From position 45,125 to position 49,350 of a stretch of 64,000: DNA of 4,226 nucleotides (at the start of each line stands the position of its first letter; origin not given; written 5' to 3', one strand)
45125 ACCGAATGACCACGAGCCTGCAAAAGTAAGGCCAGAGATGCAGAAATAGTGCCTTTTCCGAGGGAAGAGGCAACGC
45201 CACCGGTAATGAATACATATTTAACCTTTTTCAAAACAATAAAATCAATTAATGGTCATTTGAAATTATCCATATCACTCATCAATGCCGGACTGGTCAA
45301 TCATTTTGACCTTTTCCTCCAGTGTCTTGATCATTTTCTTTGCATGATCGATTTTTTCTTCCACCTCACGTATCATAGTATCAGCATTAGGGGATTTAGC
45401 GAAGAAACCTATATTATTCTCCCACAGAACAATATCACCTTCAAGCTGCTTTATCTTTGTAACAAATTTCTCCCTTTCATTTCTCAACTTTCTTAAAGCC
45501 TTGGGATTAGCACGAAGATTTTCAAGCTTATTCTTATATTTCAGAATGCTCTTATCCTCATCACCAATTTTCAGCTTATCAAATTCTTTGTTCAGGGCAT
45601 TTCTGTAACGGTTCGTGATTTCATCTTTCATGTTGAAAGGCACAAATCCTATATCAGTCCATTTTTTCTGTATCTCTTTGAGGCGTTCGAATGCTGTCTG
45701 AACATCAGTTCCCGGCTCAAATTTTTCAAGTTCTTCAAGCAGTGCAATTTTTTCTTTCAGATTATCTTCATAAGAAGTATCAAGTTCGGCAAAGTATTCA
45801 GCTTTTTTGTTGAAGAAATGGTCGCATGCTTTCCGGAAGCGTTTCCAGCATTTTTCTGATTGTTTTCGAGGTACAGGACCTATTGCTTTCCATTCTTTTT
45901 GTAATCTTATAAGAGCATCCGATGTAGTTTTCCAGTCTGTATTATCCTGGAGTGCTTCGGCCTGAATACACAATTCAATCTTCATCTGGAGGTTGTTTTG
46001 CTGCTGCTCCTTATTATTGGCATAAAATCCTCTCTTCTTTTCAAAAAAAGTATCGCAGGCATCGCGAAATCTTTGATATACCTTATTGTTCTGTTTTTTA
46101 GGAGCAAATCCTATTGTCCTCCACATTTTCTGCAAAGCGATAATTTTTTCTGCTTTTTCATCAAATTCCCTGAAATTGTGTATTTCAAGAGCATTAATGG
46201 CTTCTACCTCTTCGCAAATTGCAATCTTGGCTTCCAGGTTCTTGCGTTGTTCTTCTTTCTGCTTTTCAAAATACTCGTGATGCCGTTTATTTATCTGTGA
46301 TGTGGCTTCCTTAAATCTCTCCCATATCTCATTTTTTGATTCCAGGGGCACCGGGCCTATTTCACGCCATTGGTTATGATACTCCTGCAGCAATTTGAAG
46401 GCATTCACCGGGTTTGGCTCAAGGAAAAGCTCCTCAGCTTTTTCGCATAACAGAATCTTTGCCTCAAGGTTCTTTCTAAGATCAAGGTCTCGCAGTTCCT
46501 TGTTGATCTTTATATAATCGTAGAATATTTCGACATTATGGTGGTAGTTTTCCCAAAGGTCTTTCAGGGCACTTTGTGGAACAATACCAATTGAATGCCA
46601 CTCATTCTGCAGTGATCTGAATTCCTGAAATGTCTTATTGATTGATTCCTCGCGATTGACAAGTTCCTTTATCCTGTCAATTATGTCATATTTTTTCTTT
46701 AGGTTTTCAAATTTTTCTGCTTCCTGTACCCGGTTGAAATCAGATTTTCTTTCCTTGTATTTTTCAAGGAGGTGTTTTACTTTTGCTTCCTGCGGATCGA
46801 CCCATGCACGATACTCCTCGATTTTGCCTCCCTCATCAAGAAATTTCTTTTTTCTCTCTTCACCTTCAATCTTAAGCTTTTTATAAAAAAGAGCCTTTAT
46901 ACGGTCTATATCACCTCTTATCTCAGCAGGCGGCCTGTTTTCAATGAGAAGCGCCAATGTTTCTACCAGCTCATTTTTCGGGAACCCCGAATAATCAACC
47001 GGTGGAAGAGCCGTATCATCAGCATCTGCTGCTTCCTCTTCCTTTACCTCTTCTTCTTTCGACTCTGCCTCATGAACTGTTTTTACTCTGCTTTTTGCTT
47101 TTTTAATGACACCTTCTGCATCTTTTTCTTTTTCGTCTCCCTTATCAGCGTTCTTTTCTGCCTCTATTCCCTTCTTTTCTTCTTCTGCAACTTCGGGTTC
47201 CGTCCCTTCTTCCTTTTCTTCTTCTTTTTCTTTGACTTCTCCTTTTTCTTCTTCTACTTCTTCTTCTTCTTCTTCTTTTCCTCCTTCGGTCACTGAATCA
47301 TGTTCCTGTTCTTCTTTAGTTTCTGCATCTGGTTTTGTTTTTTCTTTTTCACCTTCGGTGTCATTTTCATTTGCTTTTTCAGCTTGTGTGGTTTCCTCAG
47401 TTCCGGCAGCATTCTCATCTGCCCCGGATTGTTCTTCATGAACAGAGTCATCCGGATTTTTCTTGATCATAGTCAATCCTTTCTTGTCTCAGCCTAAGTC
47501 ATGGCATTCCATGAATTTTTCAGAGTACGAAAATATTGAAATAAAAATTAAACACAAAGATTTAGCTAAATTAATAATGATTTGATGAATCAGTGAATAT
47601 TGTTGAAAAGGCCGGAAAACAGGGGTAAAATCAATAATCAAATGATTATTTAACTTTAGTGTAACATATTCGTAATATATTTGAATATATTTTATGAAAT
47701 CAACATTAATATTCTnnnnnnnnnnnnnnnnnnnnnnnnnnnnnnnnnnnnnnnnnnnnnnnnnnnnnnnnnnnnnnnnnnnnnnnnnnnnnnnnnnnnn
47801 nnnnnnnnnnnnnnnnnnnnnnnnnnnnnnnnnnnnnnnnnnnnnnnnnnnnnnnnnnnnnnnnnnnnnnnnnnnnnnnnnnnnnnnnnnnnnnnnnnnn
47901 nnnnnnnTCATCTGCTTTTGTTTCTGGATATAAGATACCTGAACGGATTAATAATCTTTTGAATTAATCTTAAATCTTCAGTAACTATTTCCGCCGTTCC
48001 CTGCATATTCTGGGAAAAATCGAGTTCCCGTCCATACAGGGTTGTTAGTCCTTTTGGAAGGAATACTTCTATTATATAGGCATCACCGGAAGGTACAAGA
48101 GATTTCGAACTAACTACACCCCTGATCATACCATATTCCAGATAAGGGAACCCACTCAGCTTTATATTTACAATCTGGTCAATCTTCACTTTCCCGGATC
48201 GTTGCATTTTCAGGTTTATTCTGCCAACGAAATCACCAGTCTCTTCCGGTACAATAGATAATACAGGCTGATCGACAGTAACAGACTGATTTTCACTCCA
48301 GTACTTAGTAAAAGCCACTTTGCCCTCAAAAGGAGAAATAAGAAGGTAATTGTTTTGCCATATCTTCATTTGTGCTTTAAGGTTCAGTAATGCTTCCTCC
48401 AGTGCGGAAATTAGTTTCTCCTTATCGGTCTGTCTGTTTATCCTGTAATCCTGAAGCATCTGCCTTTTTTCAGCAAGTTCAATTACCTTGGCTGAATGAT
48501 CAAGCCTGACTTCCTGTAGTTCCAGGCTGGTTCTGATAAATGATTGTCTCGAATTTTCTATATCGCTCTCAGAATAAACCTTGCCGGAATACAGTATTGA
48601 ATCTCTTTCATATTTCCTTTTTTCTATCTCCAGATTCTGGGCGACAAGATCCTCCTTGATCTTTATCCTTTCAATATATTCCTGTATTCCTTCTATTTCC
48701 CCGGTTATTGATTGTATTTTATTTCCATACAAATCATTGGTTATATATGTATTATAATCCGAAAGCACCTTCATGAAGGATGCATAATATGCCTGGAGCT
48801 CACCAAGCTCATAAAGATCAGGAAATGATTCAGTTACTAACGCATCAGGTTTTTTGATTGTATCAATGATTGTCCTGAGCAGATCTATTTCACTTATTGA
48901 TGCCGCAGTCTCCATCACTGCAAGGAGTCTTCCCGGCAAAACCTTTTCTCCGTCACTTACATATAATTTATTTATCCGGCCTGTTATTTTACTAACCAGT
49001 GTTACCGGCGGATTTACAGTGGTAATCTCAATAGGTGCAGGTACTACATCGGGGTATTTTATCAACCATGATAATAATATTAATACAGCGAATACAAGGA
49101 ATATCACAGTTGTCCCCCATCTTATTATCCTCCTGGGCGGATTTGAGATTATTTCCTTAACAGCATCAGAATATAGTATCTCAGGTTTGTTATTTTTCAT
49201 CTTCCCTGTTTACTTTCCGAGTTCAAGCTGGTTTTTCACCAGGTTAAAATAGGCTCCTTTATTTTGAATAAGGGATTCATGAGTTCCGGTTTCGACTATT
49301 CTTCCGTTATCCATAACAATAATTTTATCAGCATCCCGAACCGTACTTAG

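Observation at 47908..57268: Candidate secreted-peptide sensing and regulated-proteolysis module: C39-ABC exporter, HlyD, ECF-like sigma, TPR-CHAT, GG-leader peptide, membrane TPR anti-sigma-like protein and a sensor-less histidine kinase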

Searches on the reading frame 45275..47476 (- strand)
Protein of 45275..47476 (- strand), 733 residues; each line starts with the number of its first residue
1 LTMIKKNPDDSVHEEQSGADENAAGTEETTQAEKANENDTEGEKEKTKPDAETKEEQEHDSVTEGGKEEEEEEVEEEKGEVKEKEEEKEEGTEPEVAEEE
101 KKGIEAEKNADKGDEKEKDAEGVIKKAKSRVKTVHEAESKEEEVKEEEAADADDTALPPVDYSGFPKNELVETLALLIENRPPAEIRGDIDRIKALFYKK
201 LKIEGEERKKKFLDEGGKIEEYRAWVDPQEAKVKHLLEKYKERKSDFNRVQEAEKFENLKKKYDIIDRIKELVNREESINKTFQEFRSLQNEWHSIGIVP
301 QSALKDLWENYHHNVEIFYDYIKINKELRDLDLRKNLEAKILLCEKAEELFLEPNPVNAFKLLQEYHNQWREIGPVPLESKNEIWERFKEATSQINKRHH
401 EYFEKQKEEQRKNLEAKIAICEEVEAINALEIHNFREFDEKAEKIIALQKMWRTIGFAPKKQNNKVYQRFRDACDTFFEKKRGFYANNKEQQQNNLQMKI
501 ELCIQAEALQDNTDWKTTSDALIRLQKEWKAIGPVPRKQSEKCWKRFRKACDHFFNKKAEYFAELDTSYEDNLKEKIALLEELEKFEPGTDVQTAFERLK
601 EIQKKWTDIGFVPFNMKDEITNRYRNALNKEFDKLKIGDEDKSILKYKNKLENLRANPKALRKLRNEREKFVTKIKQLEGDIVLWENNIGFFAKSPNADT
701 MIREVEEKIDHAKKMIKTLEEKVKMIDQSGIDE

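Call 70: search_protein_families(library=pfam, proteins=[window:45275-47476:-], max_evalue=0.0001)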
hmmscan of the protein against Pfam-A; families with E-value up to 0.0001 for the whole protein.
window:45275-47476:- (733 aa): 1 family
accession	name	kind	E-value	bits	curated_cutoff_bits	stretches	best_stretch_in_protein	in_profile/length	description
PF03993.17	DUF349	-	5.4e-90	296.2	23.9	5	466-538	2-75/75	Domain of Unknown Function (DUF349)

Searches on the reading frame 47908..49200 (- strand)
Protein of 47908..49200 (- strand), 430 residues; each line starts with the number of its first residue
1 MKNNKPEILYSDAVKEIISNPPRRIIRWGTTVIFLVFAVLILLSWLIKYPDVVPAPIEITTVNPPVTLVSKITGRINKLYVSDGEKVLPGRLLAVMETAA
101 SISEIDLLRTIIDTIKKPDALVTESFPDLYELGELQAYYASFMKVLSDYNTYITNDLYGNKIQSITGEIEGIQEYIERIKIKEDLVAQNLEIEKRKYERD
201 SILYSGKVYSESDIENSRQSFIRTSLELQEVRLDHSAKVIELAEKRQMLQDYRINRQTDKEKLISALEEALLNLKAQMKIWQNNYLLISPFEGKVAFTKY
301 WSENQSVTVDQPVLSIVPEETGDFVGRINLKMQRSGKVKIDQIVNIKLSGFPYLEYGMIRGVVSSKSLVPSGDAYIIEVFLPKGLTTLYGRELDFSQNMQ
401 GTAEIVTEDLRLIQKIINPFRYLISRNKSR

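Call 3: search_protein_families(library=pfam, proteins=[window:47908-49200:-], max_evalue=0.01)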
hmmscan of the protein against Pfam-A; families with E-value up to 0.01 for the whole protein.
window:47908-49200:- (430 aa): 1 family
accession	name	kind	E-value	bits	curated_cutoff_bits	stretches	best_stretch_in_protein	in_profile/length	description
PF13437.12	HlyD_3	-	1.4e-06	29.4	22.2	1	288-365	3-75/106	HlyD family secretion protein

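Call 4: search_protein_families(library=ncbifam, proteins=[window:47908-49200:-], max_evalue=0.01)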
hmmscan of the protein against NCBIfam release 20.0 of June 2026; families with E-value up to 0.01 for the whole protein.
window:47908-49200:- (430 aa): 5 families
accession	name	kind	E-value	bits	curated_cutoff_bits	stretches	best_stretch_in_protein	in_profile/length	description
TIGR01843.1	type_I_hlyD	subfamily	3.5e-21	75.7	208.65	1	24-420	2-411/422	HlyD family type I secretion periplasmic adaptor subunit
TIGR00998.1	8a0101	subfamily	3.7e-09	36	390.8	1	30-350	8-267/334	EmrA/EmrK family multidrug efflux transporter periplasmic adaptor subunit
TIGR01730.1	RND_mfp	subfamily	3.1e-05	23.1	94.9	0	66-100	27-61/322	efflux RND transporter periplasmic adaptor subunit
TIGR02971.1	heterocyst_DevB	subfamily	9.3e-05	22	129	0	58-101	12-52/327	ABC exporter membrane fusion protein, DevB family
TIGR00999.1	8a0102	subfamily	0.0004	19.6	319.3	0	185-248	31-92/271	CzcB/NccB family metal efflux transporter periplasmic adaptor subunit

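Call 62: search_protein_families(library=padloc, proteins=[window:47908-49200:-], max_evalue=0.001)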
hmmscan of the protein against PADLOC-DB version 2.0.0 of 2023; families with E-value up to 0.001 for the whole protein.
window:47908-49200:- (430 aa): 0 families
